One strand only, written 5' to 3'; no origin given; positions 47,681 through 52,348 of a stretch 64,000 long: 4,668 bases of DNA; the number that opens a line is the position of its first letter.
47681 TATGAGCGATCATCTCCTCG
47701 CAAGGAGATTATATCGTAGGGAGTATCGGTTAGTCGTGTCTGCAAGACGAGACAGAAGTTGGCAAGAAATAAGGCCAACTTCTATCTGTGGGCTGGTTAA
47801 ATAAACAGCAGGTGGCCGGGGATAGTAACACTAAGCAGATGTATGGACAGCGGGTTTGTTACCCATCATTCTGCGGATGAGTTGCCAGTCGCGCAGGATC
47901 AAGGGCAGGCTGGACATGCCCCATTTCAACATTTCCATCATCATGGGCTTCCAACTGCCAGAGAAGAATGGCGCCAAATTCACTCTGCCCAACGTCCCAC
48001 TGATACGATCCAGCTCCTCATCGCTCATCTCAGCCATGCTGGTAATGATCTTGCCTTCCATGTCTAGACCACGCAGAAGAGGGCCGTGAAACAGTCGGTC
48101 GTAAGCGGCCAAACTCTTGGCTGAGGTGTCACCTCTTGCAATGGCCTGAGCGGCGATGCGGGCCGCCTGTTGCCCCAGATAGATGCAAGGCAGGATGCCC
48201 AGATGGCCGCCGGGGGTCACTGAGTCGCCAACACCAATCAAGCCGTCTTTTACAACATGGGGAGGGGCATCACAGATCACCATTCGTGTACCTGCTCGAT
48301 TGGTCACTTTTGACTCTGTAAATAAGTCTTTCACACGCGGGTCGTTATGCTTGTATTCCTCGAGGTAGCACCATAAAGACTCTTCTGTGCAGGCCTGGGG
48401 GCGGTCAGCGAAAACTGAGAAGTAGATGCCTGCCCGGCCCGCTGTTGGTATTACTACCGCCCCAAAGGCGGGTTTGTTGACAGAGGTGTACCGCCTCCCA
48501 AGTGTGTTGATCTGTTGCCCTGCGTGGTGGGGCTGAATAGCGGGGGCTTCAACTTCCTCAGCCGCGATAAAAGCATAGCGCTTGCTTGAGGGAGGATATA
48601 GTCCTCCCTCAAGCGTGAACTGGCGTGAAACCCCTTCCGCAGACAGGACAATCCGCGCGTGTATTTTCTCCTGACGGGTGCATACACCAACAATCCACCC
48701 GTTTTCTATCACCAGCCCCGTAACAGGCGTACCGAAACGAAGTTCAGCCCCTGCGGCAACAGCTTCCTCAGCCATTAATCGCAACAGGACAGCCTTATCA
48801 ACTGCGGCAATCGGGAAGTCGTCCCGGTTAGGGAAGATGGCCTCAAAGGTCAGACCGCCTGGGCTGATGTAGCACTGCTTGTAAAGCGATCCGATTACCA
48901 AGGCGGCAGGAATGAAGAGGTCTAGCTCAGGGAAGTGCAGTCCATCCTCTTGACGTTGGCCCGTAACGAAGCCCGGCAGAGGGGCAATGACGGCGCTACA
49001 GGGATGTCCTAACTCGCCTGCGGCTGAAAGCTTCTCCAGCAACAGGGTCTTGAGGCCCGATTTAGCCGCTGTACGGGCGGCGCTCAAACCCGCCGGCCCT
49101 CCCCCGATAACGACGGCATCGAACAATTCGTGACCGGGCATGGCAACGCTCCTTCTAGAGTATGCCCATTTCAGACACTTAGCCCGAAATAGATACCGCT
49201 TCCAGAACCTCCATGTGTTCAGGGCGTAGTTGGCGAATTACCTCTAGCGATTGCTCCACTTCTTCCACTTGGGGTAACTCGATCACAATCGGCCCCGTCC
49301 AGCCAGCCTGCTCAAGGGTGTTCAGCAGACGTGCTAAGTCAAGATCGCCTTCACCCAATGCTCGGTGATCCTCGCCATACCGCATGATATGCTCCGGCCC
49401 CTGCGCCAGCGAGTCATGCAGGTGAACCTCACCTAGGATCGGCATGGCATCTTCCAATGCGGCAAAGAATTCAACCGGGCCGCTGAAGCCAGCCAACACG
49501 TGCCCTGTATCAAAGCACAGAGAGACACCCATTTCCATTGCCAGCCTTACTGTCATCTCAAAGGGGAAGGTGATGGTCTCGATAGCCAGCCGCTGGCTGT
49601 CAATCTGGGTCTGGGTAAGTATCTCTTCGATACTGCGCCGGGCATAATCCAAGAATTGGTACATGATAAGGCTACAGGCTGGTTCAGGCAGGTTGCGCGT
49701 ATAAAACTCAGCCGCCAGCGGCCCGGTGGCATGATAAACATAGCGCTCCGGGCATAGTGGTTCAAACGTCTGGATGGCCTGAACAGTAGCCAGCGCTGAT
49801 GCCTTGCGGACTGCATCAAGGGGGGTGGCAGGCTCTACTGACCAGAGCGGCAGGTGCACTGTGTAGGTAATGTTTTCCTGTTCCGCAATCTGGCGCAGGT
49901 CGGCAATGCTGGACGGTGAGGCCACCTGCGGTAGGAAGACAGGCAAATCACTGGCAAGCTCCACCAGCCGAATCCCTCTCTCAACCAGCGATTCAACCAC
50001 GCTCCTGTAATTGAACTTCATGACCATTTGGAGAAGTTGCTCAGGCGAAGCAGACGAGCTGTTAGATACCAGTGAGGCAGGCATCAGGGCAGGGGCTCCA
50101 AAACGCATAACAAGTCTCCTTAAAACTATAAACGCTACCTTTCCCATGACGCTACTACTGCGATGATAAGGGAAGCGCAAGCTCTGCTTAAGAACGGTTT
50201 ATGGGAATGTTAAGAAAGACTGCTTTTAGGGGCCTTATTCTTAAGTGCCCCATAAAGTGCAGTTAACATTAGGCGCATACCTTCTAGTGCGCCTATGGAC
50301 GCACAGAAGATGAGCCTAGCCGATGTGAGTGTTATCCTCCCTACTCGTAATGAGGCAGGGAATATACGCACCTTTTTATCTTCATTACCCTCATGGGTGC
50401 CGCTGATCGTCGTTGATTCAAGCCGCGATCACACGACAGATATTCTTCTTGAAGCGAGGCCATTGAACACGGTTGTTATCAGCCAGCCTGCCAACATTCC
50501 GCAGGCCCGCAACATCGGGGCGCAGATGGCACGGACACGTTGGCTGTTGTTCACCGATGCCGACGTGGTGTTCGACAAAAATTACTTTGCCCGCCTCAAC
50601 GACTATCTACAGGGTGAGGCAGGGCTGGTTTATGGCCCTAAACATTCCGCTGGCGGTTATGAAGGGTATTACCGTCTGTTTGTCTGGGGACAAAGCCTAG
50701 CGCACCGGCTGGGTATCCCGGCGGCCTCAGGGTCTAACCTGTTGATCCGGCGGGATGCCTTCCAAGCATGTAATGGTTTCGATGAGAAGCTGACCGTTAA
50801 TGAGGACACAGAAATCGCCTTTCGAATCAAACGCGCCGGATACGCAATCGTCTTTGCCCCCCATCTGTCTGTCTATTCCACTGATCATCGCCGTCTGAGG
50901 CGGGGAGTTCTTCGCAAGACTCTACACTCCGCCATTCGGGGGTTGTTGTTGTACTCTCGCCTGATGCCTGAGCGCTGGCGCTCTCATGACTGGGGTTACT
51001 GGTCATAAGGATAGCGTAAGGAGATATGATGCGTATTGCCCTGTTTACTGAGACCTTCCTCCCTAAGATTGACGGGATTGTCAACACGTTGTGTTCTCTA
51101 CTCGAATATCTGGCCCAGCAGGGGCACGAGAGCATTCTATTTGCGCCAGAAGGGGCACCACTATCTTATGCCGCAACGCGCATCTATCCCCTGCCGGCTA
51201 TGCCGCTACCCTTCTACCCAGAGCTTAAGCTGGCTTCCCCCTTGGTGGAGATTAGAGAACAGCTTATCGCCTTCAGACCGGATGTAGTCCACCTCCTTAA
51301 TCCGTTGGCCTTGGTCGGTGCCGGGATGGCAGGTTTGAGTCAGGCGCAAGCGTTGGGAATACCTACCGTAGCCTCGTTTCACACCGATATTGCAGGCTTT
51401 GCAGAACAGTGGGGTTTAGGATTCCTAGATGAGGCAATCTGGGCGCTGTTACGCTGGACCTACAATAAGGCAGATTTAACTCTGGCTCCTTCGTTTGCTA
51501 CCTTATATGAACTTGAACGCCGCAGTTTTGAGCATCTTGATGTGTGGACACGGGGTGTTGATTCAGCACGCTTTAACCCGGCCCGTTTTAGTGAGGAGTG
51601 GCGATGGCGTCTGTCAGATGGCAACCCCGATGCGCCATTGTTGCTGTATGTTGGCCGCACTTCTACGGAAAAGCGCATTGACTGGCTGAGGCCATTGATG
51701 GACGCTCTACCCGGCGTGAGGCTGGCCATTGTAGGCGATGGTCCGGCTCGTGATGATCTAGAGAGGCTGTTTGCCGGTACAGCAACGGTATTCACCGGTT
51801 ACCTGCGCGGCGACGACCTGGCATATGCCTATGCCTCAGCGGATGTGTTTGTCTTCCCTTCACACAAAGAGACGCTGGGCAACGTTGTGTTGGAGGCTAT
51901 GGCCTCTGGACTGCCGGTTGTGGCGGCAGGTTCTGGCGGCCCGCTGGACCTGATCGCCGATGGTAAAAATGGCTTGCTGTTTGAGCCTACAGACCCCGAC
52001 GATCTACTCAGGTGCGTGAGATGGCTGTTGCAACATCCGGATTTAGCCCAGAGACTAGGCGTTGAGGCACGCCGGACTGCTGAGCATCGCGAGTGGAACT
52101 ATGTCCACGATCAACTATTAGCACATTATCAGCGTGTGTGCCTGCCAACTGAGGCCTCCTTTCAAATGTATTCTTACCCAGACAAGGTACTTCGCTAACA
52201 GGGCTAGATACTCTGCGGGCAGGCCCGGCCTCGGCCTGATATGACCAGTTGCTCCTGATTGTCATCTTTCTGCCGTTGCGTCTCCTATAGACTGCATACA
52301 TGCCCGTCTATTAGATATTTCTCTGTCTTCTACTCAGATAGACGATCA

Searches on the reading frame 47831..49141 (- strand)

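Call 64: search_protein_families(library=pfam, proteins=[window:47831-49141:-], max_evalue=0.00001)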
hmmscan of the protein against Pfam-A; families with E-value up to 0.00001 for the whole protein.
window:47831-49141:- (436 aa): 8 families
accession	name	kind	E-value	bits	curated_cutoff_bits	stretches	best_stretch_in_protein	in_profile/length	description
PF01266.30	DAO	-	2.7e-15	57.2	27.9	1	113-296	145-320/353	FAD dependent oxidoreductase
PF00890.30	FAD_binding_2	-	8.3e-10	38.9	20.4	1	8-41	1-34/414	FAD binding domain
PF12831.13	FAD_oxidored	-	1.1e-08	35.3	27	1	8-168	1-137/416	FAD dependent oxidoreductase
PF07992.20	Pyr_redox_2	-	8.4e-07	29.1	26.1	1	8-50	2-37/291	Pyridine nucleotide-disulphide oxidoreductase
PF03486.20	HI0933_like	-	1.3e-06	28.5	50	0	8-42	2-36/244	HI0933-like protein Rossmann domain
PF01494.25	FAD_binding_3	-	1.4e-06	28.2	22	0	8-41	3-36/349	FAD binding domain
PF13450.12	NAD_binding_8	-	8.4e-06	26.4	21.9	0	11-42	1-32/68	NAD(P)-binding Rossmann-like domain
PF01134.28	GIDA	-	8.5e-06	25.5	22.1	0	8-44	1-38/391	Glucose inhibited division protein A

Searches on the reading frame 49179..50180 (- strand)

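Call 64: search_protein_families(library=pfam, proteins=[window:49179-50180:-], max_evalue=0.00001)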
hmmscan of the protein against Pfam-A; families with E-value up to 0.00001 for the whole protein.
window:49179-50180:- (333 aa): 1 family
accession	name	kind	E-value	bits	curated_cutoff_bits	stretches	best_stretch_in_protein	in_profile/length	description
PF01261.30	AP_endonuc_2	-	3.9e-20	73.1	31.1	1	65-317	4-248/249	Xylose isomerase-like TIM barrel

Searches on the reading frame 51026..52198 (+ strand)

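Call 64: search_protein_families(library=pfam, proteins=[window:51026-52198:+], max_evalue=0.00001)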
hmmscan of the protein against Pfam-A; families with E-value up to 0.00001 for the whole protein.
window:51026-52198:+ (390 aa): 5 families
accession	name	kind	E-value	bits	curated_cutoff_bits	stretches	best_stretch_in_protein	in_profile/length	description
PF13692.12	Glyco_trans_1_4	-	3e-34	118.8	27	1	204-336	2-141/142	Glycosyl transferases group 1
PF00534.26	Glycos_transf_1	-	2.2e-33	115.6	26.4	1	201-350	13-171/172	Glycosyl transferases group 1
PF13439.12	Glyco_transf_4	-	8.5e-27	94.7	28.5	1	16-182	2-170/170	Glycosyltransferase Family 4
PF13579.12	Glyco_trans_4_4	-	5.4e-17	63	29.7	1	17-166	2-145/158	Glycosyl transferase 4-like domain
PF13524.12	Glyco_trans_1_2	-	3.2e-12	47.1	25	1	218-361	3-137/144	Glycosyl transferase-like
